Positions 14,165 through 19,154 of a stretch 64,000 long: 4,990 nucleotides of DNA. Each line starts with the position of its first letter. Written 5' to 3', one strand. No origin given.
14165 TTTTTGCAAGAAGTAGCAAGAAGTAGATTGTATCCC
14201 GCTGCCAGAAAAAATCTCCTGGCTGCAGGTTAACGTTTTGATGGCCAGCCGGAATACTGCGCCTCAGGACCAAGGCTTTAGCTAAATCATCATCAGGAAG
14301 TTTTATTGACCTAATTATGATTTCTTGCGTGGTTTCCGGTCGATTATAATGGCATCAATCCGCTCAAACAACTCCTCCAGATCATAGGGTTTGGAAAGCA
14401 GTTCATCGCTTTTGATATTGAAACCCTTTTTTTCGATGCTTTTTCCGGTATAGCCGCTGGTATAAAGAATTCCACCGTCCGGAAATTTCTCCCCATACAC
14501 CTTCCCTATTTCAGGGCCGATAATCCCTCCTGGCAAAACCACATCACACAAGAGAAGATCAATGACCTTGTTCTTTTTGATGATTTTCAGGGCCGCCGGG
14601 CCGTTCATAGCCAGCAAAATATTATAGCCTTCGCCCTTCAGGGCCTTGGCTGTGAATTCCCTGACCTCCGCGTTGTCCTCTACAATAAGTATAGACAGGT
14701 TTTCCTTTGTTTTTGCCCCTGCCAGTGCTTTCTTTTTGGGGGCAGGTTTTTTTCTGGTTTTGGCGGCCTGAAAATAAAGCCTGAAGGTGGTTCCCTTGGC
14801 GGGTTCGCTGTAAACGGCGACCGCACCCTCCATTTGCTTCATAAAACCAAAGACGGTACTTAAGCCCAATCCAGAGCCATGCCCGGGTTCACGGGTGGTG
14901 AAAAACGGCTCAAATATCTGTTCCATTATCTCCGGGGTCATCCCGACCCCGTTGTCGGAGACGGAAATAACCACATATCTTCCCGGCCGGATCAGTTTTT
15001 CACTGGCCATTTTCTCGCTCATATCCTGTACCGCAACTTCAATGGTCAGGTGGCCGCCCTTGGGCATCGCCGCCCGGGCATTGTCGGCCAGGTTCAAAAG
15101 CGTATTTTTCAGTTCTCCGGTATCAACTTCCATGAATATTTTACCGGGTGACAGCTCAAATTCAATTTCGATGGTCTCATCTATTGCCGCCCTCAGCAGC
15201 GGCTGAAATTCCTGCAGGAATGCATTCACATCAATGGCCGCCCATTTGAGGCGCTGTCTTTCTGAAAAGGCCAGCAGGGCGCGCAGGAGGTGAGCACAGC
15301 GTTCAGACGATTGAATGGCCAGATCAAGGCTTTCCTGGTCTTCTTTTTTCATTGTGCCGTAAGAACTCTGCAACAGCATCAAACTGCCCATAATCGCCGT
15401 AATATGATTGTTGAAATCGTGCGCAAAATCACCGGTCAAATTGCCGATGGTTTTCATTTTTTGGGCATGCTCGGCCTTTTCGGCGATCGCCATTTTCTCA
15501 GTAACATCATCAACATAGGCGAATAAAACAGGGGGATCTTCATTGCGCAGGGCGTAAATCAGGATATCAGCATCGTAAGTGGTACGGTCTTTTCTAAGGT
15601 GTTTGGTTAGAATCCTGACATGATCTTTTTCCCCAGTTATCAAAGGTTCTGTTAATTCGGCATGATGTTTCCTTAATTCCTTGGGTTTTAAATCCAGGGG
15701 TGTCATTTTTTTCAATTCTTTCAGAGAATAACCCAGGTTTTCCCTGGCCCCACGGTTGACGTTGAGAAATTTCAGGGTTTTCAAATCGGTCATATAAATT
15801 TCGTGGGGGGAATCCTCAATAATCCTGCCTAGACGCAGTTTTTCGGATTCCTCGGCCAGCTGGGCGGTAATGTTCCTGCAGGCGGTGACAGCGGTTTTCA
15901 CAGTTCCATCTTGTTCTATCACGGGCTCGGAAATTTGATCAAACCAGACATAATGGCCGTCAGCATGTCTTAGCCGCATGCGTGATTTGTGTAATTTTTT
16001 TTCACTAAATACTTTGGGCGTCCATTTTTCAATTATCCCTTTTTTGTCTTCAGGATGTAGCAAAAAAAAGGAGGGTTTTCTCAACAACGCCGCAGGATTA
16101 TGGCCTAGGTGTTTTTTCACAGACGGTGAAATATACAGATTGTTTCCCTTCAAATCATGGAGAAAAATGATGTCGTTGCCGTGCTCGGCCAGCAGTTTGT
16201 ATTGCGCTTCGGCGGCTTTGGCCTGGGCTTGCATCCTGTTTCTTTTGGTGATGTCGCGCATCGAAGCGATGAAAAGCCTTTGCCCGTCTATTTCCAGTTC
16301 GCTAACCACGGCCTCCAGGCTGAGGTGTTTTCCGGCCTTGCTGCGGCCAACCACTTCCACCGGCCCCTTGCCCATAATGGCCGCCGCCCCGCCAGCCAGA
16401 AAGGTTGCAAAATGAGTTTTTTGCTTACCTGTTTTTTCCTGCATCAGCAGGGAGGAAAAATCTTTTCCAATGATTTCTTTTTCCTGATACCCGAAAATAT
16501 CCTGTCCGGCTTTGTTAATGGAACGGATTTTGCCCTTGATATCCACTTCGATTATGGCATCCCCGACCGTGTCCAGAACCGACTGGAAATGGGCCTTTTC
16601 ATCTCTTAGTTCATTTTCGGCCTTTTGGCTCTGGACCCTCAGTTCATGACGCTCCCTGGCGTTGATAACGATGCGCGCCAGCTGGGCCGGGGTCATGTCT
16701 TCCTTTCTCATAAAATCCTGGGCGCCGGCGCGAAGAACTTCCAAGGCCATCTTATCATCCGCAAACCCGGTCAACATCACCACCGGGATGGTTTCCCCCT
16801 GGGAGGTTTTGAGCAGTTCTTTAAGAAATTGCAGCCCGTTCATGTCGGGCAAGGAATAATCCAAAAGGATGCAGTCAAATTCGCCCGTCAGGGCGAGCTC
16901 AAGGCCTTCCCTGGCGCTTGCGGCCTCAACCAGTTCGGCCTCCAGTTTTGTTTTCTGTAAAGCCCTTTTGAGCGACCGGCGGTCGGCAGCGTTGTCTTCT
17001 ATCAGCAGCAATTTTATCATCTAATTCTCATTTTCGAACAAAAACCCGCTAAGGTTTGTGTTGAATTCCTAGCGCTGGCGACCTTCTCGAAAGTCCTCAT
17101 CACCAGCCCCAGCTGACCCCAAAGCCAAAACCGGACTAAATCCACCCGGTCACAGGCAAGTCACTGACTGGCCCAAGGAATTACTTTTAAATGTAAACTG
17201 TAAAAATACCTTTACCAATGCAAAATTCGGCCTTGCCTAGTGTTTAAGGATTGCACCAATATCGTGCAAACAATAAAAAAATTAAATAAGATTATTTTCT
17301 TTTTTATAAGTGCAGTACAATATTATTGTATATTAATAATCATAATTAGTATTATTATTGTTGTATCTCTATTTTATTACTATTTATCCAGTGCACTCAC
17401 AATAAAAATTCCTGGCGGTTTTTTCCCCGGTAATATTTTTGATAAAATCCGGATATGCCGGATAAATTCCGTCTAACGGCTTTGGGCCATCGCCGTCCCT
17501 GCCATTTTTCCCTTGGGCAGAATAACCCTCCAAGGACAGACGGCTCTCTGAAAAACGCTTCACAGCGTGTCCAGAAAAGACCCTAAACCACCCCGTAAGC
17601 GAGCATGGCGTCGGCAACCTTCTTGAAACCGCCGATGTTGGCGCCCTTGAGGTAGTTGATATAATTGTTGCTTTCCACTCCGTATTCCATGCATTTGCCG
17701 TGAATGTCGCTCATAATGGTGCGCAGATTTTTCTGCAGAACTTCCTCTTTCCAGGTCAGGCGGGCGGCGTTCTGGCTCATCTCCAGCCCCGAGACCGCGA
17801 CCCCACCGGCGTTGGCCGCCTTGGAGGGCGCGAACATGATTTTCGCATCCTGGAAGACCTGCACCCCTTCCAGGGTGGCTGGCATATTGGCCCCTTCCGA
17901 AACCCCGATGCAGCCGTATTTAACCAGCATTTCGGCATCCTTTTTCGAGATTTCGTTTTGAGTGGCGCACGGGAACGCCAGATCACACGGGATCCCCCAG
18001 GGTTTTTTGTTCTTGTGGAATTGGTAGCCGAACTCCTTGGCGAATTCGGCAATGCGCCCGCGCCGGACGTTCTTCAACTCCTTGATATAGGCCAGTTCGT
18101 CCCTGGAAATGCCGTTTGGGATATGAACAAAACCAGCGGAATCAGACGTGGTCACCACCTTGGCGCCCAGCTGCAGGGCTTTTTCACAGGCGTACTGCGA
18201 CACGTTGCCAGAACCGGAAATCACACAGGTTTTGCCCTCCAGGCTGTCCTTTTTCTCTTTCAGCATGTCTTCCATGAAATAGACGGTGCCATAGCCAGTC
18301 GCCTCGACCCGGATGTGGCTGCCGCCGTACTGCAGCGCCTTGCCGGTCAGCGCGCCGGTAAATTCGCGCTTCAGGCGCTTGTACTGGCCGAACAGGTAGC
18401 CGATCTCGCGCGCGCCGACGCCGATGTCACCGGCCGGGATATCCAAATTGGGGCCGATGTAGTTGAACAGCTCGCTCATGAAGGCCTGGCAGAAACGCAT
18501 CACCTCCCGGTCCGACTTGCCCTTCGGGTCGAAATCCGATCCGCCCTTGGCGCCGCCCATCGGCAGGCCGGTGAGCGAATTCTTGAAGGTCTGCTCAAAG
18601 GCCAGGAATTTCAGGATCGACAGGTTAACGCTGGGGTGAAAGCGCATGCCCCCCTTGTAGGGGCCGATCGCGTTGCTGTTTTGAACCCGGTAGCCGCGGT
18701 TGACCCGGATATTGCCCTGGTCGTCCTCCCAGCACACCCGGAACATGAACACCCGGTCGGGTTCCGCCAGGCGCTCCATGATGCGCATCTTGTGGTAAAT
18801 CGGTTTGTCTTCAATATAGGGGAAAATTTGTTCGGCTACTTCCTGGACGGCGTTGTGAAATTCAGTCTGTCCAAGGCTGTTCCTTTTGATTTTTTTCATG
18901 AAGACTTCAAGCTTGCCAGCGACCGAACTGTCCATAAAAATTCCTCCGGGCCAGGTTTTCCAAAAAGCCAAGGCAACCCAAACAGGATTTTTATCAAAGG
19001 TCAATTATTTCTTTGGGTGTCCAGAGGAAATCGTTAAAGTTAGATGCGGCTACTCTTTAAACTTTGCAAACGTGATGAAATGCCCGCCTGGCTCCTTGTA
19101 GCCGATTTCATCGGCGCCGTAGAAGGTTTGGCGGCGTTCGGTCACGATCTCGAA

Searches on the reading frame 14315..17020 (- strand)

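Call 76: search_protein_families(library=pfam, proteins=[window:14315-17020:-], max_evalue=0.00001)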
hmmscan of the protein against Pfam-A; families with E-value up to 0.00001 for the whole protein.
window:14315-17020:- (901 aa): 9 families
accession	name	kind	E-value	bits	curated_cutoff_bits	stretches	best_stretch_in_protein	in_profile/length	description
PF00072.30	Response_reg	-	9.3e-39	132.5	30.2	2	5-107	2-100/111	Response regulator receiver domain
PF13426.13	PAS_9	-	3.4e-23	82.3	27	1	154-259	2-103/103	PAS domain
PF00989.32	PAS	-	9.5e-22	77.6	22.6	1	144-257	2-113/113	PAS fold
PF02518.31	HATPase_c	-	1.8e-21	77.1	26.4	1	635-752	4-109/111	Histidine kinase-, DNA gyrase B-, and HSP90-like ATPase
PF08448.16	PAS_4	-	5.7e-17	62.4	23.1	1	149-261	1-109/110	PAS fold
PF08447.18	PAS_3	-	4.3e-15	56.2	25.6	1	295-375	2-83/89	PAS fold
PF13188.13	PAS_8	-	7e-11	42.1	21.8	0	144-189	2-44/65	PAS domain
PF00512.31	HisKA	-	3.2e-08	33.9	26.9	1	527-588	4-63/66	His Kinase A (phospho-acceptor) domain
PF24820.1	Diguanyl_cycl_sensor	-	4.6e-06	27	28.1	0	150-256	3-109/109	Diguanylate cyclase-like sensor domain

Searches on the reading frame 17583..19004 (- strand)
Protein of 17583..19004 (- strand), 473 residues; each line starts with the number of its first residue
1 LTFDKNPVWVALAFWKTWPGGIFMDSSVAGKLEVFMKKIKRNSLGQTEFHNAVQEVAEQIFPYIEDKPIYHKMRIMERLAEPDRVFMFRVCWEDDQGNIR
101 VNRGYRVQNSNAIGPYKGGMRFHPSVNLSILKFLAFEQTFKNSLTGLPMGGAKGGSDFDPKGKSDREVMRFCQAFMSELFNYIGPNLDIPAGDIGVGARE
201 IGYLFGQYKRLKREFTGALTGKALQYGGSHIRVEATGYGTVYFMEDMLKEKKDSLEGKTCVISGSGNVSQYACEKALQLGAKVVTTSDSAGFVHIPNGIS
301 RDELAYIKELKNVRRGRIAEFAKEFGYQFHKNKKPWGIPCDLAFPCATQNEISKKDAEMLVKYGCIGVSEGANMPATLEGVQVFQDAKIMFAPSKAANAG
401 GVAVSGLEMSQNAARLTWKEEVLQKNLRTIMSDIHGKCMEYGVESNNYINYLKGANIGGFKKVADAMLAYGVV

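Call 76: search_protein_families(library=pfam, proteins=[window:17583-19004:-], max_evalue=0.00001)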
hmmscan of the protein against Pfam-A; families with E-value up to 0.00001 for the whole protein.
window:17583-19004:- (473 aa): 2 families
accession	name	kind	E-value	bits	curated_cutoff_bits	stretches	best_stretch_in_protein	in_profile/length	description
PF00208.27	ELFV_dehydrog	-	2.1e-84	283.4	23.4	1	227-471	1-241/241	Glutamate/Leucine/Phenylalanine/Valine dehydrogenase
PF02812.23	ELFV_dehydrog_N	-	3.8e-53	179.1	25.3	1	82-209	1-128/129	Glu/Leu/Phe/Val dehydrogenase, dimerisation domain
